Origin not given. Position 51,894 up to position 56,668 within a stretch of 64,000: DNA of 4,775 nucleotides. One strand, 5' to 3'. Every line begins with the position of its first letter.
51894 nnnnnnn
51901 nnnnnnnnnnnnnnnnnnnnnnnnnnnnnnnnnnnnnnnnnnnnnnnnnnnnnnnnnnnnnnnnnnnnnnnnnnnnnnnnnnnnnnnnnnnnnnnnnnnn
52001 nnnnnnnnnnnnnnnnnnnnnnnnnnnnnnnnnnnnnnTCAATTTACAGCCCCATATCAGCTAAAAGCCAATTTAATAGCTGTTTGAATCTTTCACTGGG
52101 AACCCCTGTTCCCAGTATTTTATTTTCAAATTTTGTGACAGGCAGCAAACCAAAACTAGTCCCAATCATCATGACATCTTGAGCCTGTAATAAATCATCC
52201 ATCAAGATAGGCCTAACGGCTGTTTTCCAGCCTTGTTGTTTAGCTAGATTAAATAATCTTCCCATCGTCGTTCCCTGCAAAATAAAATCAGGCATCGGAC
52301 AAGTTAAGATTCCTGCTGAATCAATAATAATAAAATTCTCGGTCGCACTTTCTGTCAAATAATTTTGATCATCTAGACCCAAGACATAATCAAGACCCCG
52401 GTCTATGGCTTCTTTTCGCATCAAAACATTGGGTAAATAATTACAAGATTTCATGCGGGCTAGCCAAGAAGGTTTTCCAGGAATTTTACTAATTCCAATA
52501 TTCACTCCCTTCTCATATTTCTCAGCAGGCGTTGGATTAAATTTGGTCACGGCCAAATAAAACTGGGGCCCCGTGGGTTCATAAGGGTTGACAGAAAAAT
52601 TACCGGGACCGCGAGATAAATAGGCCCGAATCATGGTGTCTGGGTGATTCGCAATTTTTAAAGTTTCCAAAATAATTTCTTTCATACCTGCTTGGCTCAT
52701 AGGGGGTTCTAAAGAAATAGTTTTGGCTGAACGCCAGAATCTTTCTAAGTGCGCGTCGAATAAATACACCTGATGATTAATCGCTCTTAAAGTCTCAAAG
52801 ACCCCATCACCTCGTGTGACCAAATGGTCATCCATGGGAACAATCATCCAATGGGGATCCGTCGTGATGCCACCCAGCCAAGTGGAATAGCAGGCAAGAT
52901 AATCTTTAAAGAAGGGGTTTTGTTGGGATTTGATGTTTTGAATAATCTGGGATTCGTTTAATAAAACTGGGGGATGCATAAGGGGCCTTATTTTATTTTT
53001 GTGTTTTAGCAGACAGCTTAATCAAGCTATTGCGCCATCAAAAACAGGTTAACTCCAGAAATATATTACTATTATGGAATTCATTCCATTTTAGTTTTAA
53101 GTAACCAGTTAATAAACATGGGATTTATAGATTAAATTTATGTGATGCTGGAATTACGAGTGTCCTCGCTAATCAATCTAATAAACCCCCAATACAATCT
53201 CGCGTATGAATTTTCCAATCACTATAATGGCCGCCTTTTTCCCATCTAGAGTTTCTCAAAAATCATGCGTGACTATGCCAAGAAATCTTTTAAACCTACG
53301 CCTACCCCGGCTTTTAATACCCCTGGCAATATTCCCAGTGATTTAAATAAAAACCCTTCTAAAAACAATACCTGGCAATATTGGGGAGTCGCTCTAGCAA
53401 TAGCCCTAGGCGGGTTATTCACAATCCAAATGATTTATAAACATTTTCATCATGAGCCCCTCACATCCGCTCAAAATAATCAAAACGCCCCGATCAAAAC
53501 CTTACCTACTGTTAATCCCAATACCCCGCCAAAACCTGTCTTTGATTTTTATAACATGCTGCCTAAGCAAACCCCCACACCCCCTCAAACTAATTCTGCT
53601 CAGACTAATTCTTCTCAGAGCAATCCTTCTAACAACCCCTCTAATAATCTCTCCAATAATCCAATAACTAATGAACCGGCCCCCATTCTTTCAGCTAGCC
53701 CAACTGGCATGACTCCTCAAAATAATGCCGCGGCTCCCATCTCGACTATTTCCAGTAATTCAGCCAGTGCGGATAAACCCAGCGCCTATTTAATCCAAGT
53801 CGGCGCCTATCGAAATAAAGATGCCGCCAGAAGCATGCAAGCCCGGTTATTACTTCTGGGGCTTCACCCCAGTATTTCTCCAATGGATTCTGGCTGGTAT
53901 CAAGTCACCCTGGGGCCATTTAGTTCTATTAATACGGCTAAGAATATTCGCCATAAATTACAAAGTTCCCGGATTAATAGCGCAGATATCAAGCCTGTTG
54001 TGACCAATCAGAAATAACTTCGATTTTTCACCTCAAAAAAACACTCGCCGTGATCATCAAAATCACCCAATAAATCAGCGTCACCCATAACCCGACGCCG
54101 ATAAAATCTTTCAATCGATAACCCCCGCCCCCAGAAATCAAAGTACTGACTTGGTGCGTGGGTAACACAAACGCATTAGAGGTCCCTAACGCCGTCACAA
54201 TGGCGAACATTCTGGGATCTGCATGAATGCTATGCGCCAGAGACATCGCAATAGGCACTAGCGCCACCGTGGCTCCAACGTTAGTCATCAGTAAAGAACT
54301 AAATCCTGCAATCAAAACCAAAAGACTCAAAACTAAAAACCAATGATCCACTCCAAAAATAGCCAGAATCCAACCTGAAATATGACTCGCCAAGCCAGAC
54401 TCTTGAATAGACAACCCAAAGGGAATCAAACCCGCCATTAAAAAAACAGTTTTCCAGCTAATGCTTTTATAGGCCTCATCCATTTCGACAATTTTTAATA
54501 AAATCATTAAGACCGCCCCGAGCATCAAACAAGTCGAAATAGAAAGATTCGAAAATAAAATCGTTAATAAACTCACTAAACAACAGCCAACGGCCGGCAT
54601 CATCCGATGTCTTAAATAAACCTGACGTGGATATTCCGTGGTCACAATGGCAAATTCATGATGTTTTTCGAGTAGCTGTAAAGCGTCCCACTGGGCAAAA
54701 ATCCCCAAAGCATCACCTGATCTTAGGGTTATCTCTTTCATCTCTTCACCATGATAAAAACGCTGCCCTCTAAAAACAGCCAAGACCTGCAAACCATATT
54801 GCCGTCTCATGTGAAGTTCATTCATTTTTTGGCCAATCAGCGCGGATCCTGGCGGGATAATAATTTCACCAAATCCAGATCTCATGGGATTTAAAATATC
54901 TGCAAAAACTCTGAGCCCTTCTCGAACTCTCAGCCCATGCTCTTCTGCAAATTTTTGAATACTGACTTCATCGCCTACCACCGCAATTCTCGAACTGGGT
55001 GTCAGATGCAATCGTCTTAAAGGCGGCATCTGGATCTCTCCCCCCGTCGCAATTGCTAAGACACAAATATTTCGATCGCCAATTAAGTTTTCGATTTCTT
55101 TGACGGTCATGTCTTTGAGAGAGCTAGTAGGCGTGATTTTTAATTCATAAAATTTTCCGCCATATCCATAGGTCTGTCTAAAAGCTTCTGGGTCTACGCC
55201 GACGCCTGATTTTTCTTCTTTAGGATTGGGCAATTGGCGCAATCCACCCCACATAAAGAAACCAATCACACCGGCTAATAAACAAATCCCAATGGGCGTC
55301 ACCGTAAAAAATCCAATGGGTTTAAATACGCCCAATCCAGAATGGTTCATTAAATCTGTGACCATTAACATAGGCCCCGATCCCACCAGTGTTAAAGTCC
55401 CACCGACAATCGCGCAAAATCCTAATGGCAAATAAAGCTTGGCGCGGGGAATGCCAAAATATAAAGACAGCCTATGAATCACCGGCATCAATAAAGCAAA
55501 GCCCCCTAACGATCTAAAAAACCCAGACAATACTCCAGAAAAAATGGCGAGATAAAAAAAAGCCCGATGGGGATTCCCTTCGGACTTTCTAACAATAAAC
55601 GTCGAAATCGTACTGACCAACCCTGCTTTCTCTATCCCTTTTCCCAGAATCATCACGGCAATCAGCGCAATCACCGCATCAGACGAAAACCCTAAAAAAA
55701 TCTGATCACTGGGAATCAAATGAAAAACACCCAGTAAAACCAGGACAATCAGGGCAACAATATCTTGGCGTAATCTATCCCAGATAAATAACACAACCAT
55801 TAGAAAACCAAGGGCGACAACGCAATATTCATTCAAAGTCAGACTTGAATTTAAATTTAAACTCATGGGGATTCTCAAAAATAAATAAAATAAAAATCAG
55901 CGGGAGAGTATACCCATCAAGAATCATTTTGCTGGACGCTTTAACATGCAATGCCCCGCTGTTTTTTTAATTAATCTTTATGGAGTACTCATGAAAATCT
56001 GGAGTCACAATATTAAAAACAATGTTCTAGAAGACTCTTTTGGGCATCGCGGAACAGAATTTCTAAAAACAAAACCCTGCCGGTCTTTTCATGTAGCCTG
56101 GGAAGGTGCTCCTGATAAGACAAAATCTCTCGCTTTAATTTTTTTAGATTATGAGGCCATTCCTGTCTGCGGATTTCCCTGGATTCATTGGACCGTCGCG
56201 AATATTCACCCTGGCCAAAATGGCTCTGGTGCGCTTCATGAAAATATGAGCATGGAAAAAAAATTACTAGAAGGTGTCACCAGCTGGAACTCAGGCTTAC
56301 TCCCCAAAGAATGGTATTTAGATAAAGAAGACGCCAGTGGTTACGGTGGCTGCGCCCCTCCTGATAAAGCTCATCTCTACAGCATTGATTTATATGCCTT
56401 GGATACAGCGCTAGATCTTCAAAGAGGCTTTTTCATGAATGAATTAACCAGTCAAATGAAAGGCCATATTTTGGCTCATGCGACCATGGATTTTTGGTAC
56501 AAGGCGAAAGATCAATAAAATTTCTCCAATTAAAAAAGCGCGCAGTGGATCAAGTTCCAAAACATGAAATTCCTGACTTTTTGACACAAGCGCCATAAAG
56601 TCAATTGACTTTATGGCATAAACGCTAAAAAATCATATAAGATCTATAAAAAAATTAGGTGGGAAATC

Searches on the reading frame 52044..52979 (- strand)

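Call 31: search_protein_families(library=pfam, proteins=[window:52044-52979:-], max_evalue=0.000001)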
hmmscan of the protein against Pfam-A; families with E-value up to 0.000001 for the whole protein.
window:52044-52979:- (311 aa): 1 family
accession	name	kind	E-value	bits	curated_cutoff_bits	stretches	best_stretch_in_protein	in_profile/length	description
PF01063.24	Aminotran_4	-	4.8e-51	174.2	28.5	1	59-283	1-222/223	Amino-transferase class IV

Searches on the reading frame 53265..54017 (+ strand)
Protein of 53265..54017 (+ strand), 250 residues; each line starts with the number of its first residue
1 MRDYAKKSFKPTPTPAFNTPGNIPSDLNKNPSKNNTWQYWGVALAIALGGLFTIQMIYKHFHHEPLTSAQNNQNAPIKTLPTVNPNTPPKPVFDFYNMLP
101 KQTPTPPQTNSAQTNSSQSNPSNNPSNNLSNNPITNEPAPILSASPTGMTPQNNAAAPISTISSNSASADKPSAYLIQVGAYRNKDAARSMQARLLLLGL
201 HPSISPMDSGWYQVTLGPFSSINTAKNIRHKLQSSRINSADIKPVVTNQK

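Call 31: search_protein_families(library=pfam, proteins=[window:53265-54017:+], max_evalue=0.000001)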
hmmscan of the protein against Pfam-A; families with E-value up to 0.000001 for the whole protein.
window:53265-54017:+ (250 aa): 1 family
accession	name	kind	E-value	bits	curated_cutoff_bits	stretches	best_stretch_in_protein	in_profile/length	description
PF05036.18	SPOR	-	5.3e-13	49.5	21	1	172-238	2-71/76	SPOR domain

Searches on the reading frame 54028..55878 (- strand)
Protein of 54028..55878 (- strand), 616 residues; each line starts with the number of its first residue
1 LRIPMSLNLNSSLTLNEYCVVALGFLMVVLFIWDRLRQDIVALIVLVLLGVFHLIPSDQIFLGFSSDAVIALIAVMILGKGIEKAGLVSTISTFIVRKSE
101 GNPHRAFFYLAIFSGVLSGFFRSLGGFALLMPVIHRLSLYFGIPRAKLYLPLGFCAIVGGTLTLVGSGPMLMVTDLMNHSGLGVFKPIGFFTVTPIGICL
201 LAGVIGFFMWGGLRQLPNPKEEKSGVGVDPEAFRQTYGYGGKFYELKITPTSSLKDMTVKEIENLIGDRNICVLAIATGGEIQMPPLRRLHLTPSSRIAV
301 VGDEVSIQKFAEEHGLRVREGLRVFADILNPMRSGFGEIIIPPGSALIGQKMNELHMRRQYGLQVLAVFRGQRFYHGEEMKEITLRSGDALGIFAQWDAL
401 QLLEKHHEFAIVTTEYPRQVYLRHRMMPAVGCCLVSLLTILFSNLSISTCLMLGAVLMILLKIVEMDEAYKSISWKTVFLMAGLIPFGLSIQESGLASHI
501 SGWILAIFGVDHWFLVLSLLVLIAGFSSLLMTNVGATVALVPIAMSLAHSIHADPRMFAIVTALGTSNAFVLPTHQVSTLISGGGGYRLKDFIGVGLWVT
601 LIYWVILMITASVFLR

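Call 31: search_protein_families(library=pfam, proteins=[window:54028-55878:-], max_evalue=0.000001)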
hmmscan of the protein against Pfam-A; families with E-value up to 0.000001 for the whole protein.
window:54028-55878:- (616 aa): 3 families
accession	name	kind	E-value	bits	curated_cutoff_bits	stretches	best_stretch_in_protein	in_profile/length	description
PF03600.22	CitMHS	-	2e-70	238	31.9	1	28-562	1-335/336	Citrate transporter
PF02080.26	TrkA_C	-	2.9e-15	56.4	27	1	338-405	3-68/71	TrkA-C domain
PF00939.25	Na_sulph_symp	-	9.8e-13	48.3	27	1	443-614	289-465/472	Sodium:sulfate symporter transmembrane region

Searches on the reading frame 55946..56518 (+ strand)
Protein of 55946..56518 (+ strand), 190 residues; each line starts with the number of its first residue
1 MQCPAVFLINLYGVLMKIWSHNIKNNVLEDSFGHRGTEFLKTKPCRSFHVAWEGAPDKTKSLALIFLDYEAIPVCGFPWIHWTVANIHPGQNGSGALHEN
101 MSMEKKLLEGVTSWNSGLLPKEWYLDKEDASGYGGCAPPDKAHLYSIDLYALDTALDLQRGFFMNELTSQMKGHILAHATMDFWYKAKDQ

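Call 31: search_protein_families(library=pfam, proteins=[window:55946-56518:+], max_evalue=0.000001)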
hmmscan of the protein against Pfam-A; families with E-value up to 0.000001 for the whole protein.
window:55946-56518:+ (190 aa): 1 family
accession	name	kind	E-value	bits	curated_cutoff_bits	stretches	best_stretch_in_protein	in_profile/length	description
PF01161.25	PBP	-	4.1e-26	92.4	24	1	41-183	8-133/135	Phosphatidylethanolamine-binding protein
